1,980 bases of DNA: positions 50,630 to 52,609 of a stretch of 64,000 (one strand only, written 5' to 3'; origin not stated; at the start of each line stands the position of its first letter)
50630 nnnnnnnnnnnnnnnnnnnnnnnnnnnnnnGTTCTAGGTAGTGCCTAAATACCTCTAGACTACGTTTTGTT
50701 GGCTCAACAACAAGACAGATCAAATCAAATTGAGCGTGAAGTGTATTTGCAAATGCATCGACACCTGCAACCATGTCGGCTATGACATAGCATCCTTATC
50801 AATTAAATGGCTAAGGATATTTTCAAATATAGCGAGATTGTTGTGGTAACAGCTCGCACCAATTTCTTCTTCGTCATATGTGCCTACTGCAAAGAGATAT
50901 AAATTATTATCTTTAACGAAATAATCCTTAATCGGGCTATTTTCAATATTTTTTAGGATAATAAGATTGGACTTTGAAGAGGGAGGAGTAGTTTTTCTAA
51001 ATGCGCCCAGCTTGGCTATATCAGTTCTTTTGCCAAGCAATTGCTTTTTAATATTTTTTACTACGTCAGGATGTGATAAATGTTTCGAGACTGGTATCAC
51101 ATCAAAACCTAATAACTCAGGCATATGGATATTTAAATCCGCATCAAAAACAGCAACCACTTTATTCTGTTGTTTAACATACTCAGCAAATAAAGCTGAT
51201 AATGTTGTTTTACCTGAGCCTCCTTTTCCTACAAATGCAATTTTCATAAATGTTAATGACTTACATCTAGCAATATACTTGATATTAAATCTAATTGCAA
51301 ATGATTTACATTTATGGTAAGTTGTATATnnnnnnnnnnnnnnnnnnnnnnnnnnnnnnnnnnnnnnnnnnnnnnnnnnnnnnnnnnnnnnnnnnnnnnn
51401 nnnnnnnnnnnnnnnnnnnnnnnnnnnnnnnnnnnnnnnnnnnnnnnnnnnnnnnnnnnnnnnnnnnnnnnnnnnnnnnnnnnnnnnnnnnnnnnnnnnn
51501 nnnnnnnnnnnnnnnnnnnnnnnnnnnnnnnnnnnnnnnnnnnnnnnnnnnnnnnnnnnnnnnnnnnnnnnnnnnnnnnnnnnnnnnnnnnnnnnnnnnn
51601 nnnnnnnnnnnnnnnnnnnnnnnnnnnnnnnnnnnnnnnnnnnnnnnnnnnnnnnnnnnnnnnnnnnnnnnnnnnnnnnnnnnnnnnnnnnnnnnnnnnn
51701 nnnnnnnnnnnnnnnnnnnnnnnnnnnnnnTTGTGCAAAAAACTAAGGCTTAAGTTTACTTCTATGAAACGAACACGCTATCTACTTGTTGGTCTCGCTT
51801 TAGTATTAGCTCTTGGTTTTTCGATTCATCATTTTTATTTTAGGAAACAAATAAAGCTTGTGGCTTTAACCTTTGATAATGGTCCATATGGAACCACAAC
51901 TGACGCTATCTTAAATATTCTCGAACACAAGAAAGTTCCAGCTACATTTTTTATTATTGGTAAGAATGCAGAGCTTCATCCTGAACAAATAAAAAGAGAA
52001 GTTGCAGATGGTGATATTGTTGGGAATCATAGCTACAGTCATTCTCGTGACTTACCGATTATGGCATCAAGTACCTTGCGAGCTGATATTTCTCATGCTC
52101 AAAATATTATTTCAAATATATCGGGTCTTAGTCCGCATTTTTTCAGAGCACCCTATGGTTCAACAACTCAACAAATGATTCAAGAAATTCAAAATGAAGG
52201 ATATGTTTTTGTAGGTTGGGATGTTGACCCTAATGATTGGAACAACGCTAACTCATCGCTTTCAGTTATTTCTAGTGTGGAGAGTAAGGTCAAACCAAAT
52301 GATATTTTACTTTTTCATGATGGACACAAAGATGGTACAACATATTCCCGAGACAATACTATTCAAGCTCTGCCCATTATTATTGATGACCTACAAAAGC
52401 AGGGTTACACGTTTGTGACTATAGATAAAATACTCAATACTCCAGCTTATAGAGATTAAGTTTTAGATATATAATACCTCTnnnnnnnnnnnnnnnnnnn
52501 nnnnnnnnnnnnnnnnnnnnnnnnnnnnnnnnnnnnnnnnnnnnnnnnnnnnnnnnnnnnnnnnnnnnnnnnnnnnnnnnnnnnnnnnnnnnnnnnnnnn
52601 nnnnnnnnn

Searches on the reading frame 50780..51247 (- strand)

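Call 64: search_protein_families(library=pfam, proteins=[window:50780-51247:-], max_evalue=0.001)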
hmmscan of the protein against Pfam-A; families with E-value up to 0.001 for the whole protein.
window:50780-51247:- (155 aa): 6 families
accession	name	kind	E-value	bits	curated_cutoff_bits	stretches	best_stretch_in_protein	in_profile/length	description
PF01656.29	CbiA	-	2.3e-08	34.5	25.4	1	7-47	6-46/125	CobQ/CobB/MinD/ParA nucleotide binding domain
PF10609.15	ParA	-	1.1e-05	25.4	27.1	1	6-51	10-56/246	NUBPL iron-transfer P-loop NTPase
PF00448.28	SRP54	-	0.00013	22.1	22.7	1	3-37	4-38/196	SRP54-type protein, GTPase domain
PF13614.12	AAA_31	-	0.00016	22.1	27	1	7-59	9-61/177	AAA domain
PF02374.21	ArsA_ATPase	-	0.00068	19.4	24.3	1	3-36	4-37/305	Anion-transporting ATPase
PF00931.28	NB-ARC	-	0.00083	19.1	23.5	0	3-77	21-81/248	NB-ARC domain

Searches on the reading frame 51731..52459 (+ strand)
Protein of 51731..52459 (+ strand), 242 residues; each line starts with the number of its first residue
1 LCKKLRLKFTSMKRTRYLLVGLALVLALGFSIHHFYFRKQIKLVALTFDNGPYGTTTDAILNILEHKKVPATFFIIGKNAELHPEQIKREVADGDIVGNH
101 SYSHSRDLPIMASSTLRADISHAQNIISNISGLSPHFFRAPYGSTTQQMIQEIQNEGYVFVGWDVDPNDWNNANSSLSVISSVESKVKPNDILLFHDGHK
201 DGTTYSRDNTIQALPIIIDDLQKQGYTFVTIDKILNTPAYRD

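Call 64: search_protein_families(library=pfam, proteins=[window:51731-52459:+], max_evalue=0.001)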
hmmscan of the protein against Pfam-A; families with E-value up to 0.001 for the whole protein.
window:51731-52459:+ (242 aa): 3 families
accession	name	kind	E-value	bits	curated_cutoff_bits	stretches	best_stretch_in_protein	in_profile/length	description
PF01522.26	Polysacc_deac_1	-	6.6e-33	113.7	23.1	1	41-160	6-123/124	Polysaccharide deacetylase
PF17965.7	MucBP_2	-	0.00012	22.9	23.4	0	142-169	31-55/74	Mucin binding domain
PF09479.16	Flg_new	-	0.00055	20.4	27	0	142-172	18-47/65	Listeria-Bacteroides repeat domain (List_Bact_rpt)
